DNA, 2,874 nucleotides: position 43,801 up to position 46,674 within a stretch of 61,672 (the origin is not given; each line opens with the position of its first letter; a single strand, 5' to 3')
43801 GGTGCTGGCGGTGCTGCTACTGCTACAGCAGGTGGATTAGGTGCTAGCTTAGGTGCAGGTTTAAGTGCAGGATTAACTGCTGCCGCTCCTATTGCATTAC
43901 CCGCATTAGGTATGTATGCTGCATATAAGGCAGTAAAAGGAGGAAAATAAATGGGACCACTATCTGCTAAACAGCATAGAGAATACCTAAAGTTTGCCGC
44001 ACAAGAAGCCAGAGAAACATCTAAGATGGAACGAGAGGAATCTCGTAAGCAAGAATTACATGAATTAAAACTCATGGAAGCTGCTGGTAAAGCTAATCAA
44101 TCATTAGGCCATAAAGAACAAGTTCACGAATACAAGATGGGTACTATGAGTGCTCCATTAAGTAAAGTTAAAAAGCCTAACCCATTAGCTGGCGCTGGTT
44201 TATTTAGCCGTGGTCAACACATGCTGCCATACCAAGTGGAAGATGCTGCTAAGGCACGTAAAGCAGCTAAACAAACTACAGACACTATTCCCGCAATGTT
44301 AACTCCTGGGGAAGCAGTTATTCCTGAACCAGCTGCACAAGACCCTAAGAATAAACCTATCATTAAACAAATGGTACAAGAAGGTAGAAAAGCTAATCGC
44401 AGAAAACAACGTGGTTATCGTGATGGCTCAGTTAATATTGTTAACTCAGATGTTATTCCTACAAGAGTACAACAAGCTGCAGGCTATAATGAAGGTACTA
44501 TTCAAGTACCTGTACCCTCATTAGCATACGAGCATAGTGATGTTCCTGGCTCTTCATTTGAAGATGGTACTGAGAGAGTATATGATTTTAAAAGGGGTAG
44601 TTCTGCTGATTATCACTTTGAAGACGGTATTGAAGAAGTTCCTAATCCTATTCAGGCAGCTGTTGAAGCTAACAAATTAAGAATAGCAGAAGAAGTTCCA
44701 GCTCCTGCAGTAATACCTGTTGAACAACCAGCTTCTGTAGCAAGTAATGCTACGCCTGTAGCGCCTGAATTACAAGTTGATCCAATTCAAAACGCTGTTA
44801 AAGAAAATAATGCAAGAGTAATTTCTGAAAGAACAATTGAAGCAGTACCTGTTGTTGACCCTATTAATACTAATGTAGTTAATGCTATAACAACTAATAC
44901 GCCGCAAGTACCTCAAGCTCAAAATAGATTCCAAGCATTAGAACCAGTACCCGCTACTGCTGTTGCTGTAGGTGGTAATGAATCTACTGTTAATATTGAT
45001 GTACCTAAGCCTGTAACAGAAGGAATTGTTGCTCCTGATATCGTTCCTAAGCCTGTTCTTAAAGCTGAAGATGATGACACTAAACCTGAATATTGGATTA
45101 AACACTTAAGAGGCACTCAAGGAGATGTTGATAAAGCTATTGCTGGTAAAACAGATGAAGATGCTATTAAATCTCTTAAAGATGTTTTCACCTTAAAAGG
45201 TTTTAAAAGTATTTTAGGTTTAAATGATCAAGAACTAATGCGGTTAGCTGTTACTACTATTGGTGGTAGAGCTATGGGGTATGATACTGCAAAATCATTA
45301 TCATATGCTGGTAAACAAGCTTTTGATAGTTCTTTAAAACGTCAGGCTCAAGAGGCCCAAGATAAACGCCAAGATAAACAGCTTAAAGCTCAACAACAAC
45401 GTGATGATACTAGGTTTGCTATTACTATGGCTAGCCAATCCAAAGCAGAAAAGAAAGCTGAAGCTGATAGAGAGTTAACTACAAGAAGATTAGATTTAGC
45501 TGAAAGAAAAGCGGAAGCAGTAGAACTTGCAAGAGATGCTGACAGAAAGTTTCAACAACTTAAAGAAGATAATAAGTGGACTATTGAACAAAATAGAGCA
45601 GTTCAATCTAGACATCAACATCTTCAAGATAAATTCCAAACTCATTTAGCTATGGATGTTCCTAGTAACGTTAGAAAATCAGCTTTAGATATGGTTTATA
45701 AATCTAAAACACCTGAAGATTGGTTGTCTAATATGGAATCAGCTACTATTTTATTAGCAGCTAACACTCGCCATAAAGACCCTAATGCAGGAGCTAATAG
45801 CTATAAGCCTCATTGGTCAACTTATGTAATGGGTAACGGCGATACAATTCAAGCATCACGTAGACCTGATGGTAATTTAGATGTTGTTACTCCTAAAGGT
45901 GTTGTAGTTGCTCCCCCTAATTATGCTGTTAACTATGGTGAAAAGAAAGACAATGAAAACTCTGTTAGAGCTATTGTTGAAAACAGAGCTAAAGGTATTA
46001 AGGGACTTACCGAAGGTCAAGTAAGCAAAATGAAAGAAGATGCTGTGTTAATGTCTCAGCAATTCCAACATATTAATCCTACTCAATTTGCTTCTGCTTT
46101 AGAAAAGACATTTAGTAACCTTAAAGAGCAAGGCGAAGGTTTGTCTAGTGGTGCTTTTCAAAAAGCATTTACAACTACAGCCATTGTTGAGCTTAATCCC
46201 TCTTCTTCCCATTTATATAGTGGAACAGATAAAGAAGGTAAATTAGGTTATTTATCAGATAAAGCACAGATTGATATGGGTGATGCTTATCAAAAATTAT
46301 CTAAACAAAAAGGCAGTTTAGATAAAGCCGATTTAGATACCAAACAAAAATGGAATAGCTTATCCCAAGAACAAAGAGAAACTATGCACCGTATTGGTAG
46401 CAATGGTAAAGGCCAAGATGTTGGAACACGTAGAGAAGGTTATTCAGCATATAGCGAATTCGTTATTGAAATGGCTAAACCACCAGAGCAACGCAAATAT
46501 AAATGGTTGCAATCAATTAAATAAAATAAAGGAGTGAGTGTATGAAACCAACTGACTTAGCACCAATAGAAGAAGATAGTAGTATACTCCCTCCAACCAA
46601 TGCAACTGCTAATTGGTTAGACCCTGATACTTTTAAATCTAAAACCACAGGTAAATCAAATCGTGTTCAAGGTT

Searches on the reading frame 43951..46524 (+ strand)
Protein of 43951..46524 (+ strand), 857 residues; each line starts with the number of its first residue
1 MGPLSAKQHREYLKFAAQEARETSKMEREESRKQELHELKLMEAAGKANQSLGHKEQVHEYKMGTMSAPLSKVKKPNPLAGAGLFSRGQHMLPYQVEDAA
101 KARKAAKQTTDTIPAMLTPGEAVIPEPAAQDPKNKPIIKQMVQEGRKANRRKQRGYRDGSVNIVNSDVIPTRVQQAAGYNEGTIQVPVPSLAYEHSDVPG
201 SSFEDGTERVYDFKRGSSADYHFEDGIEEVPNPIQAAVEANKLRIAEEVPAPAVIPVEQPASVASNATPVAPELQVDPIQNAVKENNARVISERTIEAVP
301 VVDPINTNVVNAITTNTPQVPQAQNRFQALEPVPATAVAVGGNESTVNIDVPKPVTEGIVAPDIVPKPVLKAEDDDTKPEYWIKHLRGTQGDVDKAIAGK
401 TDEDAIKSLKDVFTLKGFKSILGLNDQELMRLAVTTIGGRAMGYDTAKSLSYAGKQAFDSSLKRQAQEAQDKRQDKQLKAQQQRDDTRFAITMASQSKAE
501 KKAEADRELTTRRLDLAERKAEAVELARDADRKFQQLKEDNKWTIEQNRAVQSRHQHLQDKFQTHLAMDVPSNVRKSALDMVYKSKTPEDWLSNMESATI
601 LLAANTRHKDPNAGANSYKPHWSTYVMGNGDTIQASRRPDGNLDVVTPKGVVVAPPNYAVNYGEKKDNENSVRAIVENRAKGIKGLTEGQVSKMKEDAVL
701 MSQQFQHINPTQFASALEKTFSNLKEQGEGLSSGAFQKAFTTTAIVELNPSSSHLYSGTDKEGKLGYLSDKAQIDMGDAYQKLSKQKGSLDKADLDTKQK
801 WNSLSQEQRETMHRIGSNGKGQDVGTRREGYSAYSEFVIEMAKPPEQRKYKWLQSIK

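Call 39: search_protein_families(library=phrogs, proteins=[window:43951-46524:+], max_evalue=0.001)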
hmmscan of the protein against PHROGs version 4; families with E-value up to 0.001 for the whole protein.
window:43951-46524:+ (857 aa): 0 families

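Call 60: search_solved_structures(query=window:43951-46524:+, max_evalue=1)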
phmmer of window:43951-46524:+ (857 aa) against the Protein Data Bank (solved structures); distinct sequences matched with E-value up to 1: 0.
